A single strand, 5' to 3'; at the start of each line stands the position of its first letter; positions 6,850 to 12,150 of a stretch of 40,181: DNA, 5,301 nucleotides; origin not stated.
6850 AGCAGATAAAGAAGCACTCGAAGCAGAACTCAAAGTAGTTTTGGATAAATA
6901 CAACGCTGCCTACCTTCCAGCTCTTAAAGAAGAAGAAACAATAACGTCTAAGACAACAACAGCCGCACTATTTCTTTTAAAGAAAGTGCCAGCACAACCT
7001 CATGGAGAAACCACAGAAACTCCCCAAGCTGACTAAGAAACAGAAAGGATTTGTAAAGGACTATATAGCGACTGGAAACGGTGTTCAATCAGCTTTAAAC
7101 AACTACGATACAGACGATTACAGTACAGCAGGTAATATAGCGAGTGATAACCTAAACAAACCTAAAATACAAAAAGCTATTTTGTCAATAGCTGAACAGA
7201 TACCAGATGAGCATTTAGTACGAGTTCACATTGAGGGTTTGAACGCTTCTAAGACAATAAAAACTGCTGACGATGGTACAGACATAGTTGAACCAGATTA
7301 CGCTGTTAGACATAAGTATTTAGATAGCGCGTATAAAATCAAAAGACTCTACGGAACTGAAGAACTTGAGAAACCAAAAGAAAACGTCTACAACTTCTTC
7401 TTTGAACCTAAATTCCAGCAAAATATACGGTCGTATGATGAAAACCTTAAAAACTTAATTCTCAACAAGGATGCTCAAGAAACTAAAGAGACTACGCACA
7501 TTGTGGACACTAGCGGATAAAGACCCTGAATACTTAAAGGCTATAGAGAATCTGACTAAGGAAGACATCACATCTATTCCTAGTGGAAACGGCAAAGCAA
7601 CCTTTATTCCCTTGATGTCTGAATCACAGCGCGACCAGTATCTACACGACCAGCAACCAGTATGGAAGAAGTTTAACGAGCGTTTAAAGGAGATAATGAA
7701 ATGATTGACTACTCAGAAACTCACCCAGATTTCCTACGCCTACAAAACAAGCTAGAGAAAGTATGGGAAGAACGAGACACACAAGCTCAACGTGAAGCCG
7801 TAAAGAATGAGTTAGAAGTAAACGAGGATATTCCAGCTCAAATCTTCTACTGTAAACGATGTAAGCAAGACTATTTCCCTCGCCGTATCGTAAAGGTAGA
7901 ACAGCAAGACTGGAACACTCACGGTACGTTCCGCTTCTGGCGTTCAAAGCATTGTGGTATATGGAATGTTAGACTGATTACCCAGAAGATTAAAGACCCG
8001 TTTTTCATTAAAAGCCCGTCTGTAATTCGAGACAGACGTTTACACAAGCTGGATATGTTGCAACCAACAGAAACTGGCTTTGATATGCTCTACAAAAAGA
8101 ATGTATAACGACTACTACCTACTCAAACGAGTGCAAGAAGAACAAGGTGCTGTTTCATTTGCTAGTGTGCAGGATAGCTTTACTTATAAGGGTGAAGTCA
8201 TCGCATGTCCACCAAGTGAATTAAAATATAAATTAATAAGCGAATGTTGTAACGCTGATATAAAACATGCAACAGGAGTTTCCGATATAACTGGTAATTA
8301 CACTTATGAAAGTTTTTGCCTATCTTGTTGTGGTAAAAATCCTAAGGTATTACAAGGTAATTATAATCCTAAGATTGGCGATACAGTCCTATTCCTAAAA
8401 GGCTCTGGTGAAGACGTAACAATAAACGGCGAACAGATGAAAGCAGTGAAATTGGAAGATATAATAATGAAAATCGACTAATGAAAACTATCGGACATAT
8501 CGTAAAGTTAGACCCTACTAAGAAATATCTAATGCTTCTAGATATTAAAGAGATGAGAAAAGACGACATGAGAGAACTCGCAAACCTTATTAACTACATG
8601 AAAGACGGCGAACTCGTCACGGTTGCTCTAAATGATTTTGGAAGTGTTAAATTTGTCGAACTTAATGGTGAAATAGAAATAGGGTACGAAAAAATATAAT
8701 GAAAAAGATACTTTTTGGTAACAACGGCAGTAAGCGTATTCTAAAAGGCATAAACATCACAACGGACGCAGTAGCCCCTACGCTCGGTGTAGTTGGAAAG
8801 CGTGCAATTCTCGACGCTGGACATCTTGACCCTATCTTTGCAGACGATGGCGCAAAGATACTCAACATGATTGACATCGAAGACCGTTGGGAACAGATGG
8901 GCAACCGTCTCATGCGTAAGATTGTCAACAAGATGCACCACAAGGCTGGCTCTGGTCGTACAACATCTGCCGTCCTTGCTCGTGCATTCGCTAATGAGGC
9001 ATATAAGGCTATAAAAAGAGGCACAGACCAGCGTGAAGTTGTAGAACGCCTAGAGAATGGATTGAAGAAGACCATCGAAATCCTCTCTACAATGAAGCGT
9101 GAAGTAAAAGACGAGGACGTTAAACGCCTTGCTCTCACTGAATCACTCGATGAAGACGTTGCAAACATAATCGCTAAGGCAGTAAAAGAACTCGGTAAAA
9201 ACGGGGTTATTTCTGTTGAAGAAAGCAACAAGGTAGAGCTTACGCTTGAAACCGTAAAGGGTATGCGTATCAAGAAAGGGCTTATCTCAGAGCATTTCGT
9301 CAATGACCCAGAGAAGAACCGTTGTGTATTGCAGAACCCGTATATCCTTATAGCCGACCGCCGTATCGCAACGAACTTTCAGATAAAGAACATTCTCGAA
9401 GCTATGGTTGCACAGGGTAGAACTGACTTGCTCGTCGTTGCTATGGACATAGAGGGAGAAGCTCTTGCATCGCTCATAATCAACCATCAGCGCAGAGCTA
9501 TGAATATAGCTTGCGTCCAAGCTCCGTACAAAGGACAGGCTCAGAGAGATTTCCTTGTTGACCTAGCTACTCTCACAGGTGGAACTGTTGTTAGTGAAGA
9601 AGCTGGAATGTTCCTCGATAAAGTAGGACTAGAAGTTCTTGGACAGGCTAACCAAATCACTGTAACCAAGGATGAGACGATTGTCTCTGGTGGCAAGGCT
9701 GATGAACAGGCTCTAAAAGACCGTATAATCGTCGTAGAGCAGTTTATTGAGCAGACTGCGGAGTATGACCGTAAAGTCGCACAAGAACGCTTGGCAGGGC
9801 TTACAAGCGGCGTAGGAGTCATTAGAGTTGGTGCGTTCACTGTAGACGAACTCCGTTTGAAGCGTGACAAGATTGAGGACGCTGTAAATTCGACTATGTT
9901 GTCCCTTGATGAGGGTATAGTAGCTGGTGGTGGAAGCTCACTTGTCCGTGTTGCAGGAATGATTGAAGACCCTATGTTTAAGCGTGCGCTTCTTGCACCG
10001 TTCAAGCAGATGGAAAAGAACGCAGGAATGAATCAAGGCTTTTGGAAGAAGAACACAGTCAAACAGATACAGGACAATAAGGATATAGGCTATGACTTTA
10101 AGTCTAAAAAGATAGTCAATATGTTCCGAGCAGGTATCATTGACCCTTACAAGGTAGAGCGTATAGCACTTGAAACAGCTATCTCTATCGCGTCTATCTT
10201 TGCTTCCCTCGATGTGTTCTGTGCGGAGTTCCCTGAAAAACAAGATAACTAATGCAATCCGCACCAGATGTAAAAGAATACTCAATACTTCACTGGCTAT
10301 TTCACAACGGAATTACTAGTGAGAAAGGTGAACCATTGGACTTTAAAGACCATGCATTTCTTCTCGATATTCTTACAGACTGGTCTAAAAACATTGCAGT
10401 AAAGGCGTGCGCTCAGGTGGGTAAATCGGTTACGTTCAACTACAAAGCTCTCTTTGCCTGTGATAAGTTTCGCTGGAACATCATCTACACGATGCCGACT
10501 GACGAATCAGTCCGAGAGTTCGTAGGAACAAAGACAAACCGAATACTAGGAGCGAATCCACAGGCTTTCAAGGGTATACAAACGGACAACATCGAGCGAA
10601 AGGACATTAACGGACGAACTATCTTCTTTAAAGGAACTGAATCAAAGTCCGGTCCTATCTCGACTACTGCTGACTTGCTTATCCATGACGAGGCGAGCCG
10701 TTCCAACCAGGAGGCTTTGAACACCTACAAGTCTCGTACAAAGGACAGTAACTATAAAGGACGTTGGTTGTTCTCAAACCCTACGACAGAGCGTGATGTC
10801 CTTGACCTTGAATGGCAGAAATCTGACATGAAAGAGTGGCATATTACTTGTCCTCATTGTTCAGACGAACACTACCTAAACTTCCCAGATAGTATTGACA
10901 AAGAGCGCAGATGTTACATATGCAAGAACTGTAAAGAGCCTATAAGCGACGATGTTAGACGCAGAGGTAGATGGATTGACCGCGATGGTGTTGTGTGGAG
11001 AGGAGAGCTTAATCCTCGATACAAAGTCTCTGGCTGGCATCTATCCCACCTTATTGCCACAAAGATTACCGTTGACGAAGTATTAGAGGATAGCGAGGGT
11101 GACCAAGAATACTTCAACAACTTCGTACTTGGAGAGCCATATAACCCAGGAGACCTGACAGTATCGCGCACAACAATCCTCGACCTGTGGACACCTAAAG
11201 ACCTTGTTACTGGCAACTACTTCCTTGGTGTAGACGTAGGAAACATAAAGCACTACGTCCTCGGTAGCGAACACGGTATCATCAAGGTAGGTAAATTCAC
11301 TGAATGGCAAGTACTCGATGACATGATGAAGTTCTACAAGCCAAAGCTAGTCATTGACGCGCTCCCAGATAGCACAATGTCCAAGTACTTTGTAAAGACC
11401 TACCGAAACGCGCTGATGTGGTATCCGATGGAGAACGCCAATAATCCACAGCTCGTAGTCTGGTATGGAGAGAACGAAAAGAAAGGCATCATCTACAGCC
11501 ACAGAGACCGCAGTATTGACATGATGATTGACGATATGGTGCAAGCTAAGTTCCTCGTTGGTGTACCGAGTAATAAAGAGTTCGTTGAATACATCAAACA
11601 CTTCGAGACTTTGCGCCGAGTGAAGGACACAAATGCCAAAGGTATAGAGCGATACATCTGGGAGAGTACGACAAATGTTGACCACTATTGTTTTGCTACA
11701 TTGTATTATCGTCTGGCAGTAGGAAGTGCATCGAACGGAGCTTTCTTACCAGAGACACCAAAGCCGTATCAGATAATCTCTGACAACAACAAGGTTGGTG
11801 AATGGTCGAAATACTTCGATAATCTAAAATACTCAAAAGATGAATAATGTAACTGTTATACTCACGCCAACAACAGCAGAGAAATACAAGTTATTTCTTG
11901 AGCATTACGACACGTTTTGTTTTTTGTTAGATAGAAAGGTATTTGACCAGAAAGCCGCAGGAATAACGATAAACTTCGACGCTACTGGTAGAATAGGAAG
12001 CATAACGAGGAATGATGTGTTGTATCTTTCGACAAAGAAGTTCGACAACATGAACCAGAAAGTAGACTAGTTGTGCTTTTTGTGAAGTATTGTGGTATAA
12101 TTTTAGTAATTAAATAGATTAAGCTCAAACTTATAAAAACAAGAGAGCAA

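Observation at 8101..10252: GroES-like (with Cys-rich insert) and GroEL-like pair embedded between TerS and TerL of a 40-kb phage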

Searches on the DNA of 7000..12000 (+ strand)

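Call 7: search_dna_similar(query=window:7000-12000:+, collection=phages, mode=near, max_rows=15)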
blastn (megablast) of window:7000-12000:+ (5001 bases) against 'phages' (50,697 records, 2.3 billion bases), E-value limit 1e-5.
No match.

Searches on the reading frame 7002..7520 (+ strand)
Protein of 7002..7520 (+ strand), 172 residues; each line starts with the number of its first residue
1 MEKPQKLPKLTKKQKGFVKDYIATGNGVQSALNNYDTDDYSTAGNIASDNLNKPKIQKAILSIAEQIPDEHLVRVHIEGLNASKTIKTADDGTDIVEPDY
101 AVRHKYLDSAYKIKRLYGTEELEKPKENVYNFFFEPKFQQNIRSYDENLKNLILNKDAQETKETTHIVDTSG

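Call 3: search_protein_families(library=pfam, proteins=[window:7002-7520:+], max_evalue=1)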
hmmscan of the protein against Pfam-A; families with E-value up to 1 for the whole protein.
window:7002-7520:+ (172 aa): 2 families
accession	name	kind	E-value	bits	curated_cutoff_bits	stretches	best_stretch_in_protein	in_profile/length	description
PF03592.21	Terminase_2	-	2e-11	45.1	26.1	1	10-75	1-64/141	Terminase small subunit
PF02334.22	RTP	-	0.035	15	26.7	1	106-162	13-69/113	Replication terminator protein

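Call 4: search_protein_families(library=phrogs, proteins=[window:7002-7520:+], max_evalue=0.1)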
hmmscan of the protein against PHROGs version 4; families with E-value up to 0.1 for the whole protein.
window:7002-7520:+ (172 aa): 3 families
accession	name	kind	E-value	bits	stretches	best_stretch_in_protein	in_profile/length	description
phrog_51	-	head and packaging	2.7e-13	51.3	1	3-73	82-151/261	terminase small subunit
phrog_17390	-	unknown function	7.2e-07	30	1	9-64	2-55/69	-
phrog_2606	-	head and packaging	0.00015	22.2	1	9-67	88-145/310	terminase small subunit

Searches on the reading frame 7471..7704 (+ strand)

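Call 3: search_protein_families(library=pfam, proteins=[window:7471-7704:+], max_evalue=1)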
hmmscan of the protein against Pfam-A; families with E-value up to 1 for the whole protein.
window:7471-7704:+ (77 aa): 1 family
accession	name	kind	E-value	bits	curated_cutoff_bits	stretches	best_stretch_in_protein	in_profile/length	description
PF12212.14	PAZ_2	-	0.024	14.9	23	1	4-67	3-67/127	PAZ domain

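Call 4: search_protein_families(library=phrogs, proteins=[window:7471-7704:+], max_evalue=0.1)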
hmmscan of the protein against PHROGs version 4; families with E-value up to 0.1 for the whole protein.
window:7471-7704:+ (77 aa): 0 families

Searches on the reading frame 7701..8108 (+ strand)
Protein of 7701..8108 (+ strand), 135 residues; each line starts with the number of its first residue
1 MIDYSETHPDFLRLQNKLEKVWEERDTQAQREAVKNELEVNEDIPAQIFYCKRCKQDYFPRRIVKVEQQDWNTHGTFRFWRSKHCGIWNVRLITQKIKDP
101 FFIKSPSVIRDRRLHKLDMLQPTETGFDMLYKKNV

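Call 3: search_protein_families(library=pfam, proteins=[window:7701-8108:+], max_evalue=1)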
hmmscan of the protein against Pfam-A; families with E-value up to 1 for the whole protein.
window:7701-8108:+ (135 aa): 1 family
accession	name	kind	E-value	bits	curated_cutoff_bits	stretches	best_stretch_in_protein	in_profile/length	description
PF18718.6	CxC5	-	0.088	13.4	26.9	1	14-67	13-67/117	CxC5 like cysteine cluster associated with KDZ transposases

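Call 4: search_protein_families(library=phrogs, proteins=[window:7701-8108:+], max_evalue=0.1)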
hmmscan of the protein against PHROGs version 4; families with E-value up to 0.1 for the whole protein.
window:7701-8108:+ (135 aa): 0 families

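Call 49: search_protein_families(library=ncbifam, proteins=[window:7701-8108:+], max_evalue=1)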
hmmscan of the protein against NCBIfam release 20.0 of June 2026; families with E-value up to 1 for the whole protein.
window:7701-8108:+ (135 aa): 1 family
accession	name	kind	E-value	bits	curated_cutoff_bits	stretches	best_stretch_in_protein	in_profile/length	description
NF041171.1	Oxoac_fdxbeta_Archa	equivalog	0.17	11.1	423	1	24-68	222-265/296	2-oxoacid:ferredoxin oxidoreductase subunit beta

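Call 58: predict_structure(protein=window:7701-8108:+)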
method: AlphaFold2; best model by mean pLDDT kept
length: 135 residues; sequences in the alignment: 1
mean_pLDDT: 39.7   pTM: 0.29
mean pLDDT of the five models: 39.7, 38.9, 37.8, 37.5, 36.9
residues with pLDDT >= 90: 0; 70-90: 0; 50-70: 32; < 50: 103
segments of 3 or more residues with pLDDT < 50: 1-12, 24-26, 30-51, 58-75, 94-135
pLDDT, mean of each block of 10 residues (from residue 1): 36 50 48 40 40 48 41 48 54 43 26 25 26 24
secondary structure, 60 per line:
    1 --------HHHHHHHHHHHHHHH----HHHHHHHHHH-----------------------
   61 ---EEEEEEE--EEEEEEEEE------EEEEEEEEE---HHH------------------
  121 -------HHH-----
elements in order: H9-23 H28-37 E64-70 E73-81 E88-96
